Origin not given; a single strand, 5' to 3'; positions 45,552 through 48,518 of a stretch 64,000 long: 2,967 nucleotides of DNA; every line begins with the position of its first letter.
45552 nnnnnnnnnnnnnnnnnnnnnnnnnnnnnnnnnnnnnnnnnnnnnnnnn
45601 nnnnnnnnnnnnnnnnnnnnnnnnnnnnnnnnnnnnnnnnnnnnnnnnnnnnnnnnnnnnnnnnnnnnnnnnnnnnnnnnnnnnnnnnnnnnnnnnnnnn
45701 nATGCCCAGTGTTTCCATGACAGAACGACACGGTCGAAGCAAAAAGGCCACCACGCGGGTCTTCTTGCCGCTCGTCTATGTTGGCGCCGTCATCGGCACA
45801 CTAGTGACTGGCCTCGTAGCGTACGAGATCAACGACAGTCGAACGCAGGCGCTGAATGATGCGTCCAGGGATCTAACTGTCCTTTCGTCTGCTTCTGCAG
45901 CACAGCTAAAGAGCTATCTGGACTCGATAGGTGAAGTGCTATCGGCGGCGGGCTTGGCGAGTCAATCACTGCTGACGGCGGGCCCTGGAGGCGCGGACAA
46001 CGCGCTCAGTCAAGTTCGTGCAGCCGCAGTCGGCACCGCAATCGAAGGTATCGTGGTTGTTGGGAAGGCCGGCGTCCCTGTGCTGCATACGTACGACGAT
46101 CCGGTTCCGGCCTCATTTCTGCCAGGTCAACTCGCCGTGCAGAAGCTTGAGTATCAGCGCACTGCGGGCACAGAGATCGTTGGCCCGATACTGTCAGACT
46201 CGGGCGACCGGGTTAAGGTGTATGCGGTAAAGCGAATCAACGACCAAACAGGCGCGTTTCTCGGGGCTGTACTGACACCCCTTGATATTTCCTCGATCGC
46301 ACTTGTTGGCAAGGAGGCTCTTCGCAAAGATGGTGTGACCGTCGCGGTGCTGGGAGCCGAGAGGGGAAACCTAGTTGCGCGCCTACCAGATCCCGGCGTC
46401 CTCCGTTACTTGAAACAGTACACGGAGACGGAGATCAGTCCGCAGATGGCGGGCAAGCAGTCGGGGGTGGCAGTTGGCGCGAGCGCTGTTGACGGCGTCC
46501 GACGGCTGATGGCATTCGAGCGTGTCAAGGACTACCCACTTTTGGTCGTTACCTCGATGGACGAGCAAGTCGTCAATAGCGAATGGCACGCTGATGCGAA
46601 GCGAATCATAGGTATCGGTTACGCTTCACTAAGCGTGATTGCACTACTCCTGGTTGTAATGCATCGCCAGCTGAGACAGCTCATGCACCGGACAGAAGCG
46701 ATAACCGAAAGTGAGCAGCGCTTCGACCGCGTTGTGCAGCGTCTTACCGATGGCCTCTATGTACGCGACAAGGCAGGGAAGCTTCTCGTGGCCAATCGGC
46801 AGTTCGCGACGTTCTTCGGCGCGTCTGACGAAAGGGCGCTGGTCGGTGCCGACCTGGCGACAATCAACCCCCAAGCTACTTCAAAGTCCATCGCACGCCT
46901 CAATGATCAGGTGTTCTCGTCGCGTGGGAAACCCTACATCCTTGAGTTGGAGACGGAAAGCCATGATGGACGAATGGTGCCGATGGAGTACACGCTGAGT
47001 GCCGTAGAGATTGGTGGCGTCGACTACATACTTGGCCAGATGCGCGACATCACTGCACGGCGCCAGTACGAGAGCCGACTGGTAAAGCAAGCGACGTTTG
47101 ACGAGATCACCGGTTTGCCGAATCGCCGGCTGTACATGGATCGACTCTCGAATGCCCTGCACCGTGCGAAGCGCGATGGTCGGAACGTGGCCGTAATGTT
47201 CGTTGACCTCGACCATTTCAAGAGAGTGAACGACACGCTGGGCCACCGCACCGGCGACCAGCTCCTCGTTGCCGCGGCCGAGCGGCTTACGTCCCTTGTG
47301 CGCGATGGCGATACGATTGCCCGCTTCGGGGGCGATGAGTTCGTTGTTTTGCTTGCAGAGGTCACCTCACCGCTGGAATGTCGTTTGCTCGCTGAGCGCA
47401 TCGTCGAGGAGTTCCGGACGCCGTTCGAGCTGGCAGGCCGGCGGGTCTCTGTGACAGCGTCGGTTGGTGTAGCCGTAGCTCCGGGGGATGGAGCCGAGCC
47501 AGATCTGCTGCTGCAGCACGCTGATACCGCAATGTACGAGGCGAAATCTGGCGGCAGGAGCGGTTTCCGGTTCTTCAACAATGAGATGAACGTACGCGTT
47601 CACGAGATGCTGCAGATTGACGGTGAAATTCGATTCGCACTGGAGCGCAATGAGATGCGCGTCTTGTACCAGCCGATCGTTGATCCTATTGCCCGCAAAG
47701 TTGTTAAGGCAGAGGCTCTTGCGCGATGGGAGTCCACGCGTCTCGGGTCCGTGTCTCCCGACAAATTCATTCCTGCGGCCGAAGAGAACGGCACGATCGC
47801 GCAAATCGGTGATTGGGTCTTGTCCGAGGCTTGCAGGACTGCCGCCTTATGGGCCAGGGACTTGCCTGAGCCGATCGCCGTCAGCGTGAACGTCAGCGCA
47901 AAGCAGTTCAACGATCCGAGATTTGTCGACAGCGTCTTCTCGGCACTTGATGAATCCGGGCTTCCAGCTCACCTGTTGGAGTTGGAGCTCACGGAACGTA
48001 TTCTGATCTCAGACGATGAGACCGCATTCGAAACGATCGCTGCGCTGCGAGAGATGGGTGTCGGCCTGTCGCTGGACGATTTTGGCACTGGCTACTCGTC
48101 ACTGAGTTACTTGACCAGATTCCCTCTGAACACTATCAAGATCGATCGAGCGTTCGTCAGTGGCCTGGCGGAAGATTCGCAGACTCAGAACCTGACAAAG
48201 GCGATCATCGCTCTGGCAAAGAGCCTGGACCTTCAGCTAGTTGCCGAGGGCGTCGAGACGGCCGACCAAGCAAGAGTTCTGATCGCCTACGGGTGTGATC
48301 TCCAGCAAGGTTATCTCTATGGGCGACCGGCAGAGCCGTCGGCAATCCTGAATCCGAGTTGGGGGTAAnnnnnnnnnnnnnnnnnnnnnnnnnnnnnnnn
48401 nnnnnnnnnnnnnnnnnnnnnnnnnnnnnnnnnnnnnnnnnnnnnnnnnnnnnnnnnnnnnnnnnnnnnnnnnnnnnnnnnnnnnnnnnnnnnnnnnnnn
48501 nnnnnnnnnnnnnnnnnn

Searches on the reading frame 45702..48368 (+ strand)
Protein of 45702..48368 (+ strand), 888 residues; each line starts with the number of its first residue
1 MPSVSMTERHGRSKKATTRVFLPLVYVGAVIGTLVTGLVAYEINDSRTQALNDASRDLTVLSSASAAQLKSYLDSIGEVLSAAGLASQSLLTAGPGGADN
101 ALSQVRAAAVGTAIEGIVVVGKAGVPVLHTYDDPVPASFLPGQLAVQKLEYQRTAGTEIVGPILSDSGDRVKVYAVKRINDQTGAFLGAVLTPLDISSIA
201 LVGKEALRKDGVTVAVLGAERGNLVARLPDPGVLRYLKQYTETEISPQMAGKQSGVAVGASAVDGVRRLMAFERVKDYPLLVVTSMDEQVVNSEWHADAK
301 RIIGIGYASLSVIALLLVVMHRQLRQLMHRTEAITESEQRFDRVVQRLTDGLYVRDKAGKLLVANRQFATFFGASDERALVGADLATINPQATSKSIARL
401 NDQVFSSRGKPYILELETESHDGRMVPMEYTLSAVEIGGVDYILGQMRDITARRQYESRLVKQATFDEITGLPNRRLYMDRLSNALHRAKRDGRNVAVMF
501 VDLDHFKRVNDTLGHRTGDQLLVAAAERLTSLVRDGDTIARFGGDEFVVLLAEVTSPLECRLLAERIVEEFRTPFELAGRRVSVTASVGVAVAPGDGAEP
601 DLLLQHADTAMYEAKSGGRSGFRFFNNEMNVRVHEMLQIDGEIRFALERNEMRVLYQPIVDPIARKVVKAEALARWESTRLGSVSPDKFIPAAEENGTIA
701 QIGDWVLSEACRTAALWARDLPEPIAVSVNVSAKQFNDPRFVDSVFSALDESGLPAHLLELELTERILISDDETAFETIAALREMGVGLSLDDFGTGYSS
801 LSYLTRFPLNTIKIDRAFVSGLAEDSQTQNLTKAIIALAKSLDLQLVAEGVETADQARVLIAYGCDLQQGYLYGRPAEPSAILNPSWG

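Call 19: search_protein_families(library=pfam, proteins=[window:45702-48368:+], max_evalue=0.001)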
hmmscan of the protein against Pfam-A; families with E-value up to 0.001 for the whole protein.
window:45702-48368:+ (888 aa): 8 families
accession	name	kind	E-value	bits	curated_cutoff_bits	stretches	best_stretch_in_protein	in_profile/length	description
PF00563.25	EAL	-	3.6e-73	246.3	31.3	1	642-876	3-236/236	EAL domain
PF00990.26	GGDEF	-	6.5e-50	169.5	23.8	1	464-619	1-159/161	Diguanylate cyclase, GGDEF domain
PF02743.24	dCache_1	-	1.1e-06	28.8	45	1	51-284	4-239/240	Cache domain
PF13426.13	PAS_9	-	5.6e-06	27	27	1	350-452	2-103/103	PAS domain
PF08448.16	PAS_4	-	1.3e-05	25.8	23.1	1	347-455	3-110/110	PAS fold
PF00989.32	PAS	-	0.00016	22.1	22.6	1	340-450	2-113/113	PAS fold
PF22588.2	dCache_1_like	-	0.00041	20.9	27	0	253-284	57-88/89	Histidine kinase sensor domain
PF12860.13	PAS_7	-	0.00084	19.9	27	0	346-399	2-55/115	PAS fold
